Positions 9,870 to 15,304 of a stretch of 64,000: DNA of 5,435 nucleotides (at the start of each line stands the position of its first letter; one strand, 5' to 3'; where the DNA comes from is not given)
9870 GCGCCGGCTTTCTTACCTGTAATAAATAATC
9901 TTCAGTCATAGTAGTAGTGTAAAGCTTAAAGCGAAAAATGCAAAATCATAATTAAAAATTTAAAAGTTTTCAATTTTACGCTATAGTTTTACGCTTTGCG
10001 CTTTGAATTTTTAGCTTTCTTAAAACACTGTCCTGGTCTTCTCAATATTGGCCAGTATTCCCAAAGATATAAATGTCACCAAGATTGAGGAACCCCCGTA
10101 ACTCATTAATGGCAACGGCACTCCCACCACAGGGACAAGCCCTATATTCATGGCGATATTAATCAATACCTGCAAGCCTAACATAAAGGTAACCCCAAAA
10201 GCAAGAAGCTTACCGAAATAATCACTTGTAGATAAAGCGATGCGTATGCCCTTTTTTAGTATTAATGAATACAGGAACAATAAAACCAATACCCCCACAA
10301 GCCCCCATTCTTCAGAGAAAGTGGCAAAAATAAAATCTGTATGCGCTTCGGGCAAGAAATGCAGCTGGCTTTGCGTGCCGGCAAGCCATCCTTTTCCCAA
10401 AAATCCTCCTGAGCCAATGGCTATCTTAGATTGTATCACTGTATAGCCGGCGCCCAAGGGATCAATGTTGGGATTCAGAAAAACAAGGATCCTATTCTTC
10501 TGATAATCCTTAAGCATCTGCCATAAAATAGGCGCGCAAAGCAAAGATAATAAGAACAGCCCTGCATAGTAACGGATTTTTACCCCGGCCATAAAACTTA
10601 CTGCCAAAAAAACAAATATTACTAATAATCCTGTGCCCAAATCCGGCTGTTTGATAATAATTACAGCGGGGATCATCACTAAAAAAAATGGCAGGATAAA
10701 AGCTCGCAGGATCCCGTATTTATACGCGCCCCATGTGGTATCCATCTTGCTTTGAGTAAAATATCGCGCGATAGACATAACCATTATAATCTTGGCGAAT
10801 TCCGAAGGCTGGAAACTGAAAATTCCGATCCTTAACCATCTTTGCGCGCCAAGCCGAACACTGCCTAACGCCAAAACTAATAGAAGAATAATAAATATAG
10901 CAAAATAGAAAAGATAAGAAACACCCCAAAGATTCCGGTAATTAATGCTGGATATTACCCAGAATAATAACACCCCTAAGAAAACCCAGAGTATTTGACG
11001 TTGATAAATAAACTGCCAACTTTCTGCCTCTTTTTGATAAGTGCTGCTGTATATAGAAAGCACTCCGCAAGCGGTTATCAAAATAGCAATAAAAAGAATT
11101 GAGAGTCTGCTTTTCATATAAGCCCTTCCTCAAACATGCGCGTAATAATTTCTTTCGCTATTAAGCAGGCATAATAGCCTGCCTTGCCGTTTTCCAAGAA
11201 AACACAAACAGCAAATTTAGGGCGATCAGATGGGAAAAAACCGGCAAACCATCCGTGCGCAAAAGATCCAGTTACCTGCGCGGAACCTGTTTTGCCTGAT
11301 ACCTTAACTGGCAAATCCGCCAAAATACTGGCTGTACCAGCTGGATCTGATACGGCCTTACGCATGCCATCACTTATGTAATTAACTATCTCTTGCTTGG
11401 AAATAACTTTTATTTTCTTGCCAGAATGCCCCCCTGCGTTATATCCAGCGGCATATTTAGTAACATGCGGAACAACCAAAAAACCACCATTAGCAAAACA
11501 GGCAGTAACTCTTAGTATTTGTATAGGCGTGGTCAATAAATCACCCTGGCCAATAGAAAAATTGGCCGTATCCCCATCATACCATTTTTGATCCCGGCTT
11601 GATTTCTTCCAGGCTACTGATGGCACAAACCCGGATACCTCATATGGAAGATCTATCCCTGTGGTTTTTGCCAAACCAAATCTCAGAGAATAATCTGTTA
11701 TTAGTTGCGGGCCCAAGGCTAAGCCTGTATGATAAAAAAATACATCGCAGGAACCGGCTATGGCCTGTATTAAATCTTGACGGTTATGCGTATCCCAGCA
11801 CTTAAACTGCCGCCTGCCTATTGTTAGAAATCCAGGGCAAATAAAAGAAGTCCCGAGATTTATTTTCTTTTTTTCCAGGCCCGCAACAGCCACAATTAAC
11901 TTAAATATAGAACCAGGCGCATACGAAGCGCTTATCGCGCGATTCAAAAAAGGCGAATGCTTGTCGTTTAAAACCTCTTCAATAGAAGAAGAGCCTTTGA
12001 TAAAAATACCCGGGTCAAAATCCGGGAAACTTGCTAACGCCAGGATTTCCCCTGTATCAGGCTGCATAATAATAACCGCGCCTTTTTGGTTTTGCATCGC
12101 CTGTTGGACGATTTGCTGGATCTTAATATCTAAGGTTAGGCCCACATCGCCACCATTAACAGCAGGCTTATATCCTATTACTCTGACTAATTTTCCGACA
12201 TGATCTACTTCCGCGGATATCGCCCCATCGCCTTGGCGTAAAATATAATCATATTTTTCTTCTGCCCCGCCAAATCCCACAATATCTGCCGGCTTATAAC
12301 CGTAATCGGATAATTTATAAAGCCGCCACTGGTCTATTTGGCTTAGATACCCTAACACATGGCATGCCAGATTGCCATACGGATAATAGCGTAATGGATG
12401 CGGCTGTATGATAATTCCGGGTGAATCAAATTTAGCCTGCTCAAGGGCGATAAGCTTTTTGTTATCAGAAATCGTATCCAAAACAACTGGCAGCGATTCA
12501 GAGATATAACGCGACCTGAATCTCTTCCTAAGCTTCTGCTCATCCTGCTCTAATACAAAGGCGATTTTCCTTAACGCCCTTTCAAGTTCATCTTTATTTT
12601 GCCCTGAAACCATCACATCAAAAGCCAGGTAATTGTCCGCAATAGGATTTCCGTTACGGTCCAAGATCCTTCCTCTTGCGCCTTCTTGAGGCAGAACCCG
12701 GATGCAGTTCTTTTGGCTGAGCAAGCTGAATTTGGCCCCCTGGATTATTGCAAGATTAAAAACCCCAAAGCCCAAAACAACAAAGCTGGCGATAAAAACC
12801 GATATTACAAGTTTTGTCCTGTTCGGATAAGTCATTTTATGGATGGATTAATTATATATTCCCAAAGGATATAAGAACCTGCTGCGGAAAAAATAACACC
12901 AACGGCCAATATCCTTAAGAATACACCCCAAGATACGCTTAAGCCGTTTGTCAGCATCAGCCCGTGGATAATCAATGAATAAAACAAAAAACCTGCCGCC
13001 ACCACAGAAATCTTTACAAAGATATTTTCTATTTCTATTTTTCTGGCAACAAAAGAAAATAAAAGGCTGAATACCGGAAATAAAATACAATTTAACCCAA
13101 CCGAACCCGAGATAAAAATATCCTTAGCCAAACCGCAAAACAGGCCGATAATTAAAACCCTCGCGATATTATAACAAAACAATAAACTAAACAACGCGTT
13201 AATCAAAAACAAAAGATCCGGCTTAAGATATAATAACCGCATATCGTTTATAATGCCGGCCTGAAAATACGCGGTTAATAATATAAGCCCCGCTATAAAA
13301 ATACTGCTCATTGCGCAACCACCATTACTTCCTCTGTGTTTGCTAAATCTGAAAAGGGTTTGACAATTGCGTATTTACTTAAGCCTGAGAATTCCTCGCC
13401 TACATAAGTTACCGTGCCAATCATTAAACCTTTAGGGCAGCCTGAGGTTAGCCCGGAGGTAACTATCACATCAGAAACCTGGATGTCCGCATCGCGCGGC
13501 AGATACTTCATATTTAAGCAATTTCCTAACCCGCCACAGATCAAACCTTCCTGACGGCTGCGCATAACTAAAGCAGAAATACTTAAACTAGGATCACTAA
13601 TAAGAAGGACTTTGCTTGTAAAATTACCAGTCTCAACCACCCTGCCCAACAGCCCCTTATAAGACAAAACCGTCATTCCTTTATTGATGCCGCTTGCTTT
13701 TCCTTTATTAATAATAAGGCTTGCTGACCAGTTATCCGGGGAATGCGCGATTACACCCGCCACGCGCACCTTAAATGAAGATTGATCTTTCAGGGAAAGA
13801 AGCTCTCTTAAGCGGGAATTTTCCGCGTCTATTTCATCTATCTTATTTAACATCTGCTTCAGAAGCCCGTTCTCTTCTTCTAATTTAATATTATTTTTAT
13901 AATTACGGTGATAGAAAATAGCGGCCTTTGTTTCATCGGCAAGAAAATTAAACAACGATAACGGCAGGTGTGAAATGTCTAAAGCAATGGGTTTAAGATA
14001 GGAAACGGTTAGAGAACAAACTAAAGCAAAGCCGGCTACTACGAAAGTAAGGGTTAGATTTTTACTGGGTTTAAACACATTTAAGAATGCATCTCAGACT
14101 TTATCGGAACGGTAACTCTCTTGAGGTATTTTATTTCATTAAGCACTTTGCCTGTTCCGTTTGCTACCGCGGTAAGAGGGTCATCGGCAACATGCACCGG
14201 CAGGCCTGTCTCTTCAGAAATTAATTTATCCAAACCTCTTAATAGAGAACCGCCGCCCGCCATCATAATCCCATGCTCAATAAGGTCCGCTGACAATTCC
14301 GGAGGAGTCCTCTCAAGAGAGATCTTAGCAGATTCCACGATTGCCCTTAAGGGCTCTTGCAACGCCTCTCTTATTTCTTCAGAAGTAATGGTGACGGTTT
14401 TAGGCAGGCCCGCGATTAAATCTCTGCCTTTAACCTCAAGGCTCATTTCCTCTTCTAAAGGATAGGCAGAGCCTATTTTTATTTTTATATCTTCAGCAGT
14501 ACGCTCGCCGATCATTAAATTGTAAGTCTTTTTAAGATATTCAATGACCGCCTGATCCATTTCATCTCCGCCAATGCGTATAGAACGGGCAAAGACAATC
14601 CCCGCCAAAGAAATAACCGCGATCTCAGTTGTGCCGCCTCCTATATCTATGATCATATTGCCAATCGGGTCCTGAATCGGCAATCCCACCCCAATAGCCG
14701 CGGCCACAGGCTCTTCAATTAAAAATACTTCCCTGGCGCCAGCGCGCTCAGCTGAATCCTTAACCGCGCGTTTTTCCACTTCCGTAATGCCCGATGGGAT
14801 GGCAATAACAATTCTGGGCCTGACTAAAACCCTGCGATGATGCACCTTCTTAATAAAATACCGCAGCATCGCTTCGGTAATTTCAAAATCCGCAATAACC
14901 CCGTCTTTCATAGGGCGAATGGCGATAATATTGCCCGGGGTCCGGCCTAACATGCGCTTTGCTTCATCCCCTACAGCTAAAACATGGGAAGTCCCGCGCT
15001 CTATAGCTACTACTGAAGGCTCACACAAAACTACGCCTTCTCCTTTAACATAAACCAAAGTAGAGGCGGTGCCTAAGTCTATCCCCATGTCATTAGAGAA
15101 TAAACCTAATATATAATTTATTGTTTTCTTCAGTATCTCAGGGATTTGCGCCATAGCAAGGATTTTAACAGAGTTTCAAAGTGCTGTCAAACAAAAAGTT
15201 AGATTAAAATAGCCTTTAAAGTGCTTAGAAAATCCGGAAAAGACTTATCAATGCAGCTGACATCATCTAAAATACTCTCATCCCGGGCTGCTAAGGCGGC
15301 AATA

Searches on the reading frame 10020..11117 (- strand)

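Call 7: search_protein_families(library=pfam, proteins=[window:10020-11117:-], max_evalue=0.001)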
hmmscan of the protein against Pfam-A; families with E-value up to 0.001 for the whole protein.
window:10020-11117:- (365 aa): 1 family
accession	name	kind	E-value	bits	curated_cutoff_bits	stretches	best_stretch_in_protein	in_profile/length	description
PF01098.24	FTSW_RODA_SPOVE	-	1.4e-105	353.6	26.4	1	6-362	3-354/356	Cell cycle protein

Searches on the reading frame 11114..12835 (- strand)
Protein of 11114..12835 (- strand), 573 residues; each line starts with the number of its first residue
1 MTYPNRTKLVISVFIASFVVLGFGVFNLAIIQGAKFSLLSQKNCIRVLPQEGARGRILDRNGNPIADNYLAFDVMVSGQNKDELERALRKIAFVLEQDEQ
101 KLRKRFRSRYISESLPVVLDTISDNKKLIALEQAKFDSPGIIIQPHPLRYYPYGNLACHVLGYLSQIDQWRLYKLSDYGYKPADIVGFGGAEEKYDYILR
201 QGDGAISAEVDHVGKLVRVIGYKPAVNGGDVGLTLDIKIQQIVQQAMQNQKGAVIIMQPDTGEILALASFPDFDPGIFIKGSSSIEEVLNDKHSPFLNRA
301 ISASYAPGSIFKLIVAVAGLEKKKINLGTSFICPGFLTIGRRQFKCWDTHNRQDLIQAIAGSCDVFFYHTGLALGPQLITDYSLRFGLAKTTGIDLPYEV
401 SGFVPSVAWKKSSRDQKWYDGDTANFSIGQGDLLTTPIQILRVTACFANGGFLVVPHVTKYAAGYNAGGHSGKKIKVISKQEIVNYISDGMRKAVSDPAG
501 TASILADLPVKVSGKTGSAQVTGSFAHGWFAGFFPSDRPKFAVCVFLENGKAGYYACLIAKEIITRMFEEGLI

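Call 7: search_protein_families(library=pfam, proteins=[window:11114-12835:-], max_evalue=0.001)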
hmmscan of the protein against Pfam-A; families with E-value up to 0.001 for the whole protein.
window:11114-12835:- (573 aa): 2 families
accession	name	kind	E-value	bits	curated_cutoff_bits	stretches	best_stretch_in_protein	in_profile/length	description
PF00905.27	Transpeptidase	-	1.5e-58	198.8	22.1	1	252-565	1-295/299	Penicillin binding protein transpeptidase domain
PF03717.20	PBP_dimer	-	1.6e-30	107.3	24.4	1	50-219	2-178/180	Penicillin-binding Protein dimerisation domain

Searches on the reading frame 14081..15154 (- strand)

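Call 57: search_protein_families(library=pfam, proteins=[window:14081-15154:-], max_evalue=0.00001)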
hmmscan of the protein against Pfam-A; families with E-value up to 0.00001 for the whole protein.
window:14081-15154:- (357 aa): 5 families
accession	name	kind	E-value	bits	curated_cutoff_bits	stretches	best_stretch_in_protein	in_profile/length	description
PF06723.19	MreB_Mbl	-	7.8e-152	505.2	27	1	20-345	1-326/327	MreB/Mbl protein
PF00012.26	HSP70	-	1.4e-13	50.4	20.6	1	114-214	135-241/599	Hsp70 protein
PF14450.12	FtsA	-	2.6e-13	50.9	31.8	1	168-325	2-112/127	Cell division protein FtsA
PF00022.25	Actin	-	8.9e-11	41.4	27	1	39-210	24-190/410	Actin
PF11104.14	PilM_2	-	2e-08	34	27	0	167-224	183-234/340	Type IV pilus assembly protein PilM;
